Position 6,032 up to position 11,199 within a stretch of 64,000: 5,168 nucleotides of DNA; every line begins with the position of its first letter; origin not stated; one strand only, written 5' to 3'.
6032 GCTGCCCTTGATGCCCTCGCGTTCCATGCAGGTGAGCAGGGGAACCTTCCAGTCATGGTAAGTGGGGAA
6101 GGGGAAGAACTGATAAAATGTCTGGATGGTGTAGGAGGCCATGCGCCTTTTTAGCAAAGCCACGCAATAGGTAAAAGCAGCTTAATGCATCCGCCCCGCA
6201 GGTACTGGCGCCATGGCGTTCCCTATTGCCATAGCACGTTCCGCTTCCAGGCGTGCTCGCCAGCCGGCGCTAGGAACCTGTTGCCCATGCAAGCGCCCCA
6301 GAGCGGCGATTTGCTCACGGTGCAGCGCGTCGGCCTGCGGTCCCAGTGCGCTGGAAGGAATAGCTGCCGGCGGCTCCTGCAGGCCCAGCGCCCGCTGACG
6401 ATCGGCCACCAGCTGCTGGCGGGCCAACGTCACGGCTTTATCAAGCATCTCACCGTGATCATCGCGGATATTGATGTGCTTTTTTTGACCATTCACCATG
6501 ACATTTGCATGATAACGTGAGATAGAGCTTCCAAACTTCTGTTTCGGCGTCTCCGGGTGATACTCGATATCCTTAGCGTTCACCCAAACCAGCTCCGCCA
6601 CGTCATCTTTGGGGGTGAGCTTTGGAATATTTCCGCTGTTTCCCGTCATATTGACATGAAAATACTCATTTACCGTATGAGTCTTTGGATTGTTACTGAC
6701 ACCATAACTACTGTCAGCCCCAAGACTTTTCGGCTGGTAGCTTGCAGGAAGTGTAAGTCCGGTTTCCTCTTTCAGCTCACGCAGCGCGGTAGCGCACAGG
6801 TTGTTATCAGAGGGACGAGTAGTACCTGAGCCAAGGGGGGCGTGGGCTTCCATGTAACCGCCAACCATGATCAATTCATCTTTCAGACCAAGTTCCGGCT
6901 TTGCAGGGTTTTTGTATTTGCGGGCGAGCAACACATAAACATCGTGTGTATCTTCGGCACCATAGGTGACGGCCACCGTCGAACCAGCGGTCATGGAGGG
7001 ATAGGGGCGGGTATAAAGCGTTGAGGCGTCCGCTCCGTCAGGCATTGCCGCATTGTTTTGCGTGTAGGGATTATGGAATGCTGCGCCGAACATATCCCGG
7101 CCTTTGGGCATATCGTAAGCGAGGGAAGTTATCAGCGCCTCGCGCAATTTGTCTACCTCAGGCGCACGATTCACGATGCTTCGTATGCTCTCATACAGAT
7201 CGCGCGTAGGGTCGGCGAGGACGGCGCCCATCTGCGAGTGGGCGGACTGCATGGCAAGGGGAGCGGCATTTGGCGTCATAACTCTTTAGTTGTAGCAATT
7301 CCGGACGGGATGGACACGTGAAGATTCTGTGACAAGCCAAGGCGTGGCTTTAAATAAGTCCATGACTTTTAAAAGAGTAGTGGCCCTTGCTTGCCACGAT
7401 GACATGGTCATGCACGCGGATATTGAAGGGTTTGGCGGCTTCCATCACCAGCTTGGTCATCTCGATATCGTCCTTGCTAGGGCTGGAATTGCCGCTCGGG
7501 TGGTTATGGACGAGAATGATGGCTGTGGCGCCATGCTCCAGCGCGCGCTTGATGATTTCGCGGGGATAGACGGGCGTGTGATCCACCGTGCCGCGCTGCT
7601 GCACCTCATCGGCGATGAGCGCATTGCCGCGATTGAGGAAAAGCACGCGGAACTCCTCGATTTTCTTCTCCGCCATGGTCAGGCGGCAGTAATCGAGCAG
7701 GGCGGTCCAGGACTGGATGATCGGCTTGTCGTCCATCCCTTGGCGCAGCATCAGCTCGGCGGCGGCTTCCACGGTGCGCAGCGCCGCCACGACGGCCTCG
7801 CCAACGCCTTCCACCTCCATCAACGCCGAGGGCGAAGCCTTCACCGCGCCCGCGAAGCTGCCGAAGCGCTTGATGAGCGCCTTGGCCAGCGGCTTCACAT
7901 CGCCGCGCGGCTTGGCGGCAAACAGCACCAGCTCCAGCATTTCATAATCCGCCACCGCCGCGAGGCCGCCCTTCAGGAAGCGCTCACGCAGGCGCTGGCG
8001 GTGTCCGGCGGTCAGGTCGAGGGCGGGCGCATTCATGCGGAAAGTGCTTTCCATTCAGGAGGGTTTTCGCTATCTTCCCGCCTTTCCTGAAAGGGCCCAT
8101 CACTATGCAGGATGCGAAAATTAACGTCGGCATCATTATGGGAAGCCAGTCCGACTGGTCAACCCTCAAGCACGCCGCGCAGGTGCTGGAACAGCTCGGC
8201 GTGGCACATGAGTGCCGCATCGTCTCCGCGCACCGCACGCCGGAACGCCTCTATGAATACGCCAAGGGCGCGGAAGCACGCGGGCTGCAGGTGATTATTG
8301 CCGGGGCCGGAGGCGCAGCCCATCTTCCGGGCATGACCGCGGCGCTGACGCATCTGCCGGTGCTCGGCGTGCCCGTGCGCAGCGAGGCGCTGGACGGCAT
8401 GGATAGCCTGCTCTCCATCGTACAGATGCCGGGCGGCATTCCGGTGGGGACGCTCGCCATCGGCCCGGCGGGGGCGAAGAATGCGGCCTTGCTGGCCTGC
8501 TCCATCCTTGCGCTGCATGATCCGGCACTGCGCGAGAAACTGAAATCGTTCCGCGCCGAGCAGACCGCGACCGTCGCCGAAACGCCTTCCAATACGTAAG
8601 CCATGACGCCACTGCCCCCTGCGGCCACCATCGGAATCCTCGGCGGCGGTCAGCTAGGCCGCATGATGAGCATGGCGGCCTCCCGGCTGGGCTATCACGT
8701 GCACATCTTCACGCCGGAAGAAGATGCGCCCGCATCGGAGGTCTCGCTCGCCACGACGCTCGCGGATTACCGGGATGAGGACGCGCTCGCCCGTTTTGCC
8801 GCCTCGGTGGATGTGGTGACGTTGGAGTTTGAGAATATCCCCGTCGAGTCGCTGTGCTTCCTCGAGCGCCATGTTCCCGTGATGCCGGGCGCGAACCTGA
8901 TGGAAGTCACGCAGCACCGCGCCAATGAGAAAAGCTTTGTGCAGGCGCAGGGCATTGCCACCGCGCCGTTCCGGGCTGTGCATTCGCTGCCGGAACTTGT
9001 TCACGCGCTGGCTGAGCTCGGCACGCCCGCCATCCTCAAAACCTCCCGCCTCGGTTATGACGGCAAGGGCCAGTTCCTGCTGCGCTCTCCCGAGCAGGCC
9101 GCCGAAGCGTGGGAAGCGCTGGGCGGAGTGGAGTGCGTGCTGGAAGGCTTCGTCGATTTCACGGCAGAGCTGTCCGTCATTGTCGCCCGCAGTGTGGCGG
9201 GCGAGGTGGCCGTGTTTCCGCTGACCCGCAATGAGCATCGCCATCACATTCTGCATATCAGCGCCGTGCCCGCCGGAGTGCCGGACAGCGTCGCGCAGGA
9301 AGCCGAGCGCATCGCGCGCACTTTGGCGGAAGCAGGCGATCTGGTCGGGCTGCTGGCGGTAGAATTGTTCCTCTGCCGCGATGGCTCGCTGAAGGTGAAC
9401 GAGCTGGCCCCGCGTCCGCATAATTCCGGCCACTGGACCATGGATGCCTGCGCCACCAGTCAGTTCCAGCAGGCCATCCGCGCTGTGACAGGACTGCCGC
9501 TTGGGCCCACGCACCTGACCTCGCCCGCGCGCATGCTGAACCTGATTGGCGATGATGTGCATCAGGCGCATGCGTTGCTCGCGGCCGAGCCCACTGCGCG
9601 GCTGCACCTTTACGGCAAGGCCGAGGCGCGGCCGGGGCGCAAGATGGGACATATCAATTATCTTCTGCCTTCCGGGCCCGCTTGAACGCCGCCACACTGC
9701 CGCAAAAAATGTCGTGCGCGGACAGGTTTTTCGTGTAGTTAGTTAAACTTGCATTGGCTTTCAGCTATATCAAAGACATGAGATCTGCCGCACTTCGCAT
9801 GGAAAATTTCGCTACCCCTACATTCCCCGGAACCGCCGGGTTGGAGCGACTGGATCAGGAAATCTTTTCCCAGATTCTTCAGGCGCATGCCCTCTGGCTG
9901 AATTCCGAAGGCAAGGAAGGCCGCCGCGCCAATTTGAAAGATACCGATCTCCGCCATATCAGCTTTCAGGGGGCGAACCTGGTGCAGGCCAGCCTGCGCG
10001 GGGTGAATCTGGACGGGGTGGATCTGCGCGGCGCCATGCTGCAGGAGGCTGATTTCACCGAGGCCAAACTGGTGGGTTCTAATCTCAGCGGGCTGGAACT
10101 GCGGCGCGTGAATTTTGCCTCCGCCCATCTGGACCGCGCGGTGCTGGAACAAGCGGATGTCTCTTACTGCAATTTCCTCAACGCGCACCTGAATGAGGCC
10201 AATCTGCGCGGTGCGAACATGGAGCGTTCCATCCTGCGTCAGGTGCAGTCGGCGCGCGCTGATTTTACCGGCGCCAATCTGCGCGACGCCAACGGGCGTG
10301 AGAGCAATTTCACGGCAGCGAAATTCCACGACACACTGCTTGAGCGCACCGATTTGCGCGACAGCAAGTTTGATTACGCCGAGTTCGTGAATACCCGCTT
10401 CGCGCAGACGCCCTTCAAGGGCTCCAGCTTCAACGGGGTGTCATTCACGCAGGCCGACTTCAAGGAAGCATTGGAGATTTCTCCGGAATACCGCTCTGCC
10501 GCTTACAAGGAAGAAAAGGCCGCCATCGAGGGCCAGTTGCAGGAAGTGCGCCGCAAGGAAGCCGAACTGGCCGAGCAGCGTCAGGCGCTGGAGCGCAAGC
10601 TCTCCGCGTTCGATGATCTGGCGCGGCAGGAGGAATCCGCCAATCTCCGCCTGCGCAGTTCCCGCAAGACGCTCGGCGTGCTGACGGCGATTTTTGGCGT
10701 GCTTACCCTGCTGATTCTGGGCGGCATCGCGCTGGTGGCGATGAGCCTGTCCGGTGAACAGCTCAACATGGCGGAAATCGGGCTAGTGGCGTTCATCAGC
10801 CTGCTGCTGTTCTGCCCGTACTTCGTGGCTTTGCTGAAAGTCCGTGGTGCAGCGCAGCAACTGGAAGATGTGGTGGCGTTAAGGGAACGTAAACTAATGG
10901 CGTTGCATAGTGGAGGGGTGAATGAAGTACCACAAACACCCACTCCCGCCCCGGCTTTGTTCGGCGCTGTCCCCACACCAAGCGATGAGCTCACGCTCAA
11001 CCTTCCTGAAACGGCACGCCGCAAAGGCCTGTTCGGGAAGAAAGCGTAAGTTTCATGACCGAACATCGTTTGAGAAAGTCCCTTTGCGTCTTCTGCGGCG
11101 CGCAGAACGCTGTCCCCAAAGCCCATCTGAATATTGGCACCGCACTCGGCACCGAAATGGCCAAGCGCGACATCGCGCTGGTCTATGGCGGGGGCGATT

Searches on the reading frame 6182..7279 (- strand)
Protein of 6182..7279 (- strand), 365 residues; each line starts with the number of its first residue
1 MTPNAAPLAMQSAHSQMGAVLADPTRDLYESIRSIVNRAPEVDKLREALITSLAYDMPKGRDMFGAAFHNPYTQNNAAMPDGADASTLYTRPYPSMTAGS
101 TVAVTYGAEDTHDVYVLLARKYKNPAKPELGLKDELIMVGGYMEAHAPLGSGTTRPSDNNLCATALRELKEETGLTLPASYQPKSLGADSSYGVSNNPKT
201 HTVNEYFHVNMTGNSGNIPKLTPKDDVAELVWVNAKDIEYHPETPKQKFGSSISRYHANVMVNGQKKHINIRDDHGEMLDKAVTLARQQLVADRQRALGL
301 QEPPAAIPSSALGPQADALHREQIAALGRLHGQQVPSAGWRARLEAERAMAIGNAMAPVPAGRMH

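Call 59: search_protein_families(library=pfam, max_evalue=0.01, proteins=[window:6182-7279:-])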
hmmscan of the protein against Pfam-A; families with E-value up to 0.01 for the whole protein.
window:6182-7279:- (365 aa): 1 family
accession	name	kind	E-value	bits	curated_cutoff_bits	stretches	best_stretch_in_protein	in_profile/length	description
PF00293.34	NUDIX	-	2.1e-06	28.2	21.1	1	112-244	16-124/134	NUDIX domain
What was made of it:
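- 6182..7279 (-): NUDIX-domain protein (365 aa), a regulon co-member. Its C-terminus is ............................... Pfam PF00293 E=2e-6 (call 59).
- A NUDIX hydrolase, which cleaves phosphoanhydride bonds, shares the operator (call 59).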

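Call 60: find_encoding_contigs(protein=window:6182-7279:-, flank=10000, max_places=1)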
Protein window:6182-7279:- (365 aa): no gene with exactly this product is on record in the collection.

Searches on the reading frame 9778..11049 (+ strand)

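Call 72: search_protein_families(library=pfam, max_evalue=0.001, proteins=[window:9778-11049:+])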
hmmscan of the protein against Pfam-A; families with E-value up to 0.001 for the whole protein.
window:9778-11049:+ (423 aa): 4 families
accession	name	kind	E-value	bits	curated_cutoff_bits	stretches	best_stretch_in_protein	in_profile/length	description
PF00805.28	Pentapeptide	-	3.6e-40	135.5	20.2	5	116-155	1-40/40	Pentapeptide repeats (8 copies)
PF13599.13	Pentapeptide_4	-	9.7e-24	83.7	38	3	51-121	6-76/78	Pentapeptide repeat region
PF13576.12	Pentapeptide_3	-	5.1e-16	59.1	27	1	195-230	3-46/48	Pentapeptide repeats (9 copies)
PF23894.2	LD_SV2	-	0.00048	20.9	29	0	171-231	20-80/92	SV2A/B/C luminal domain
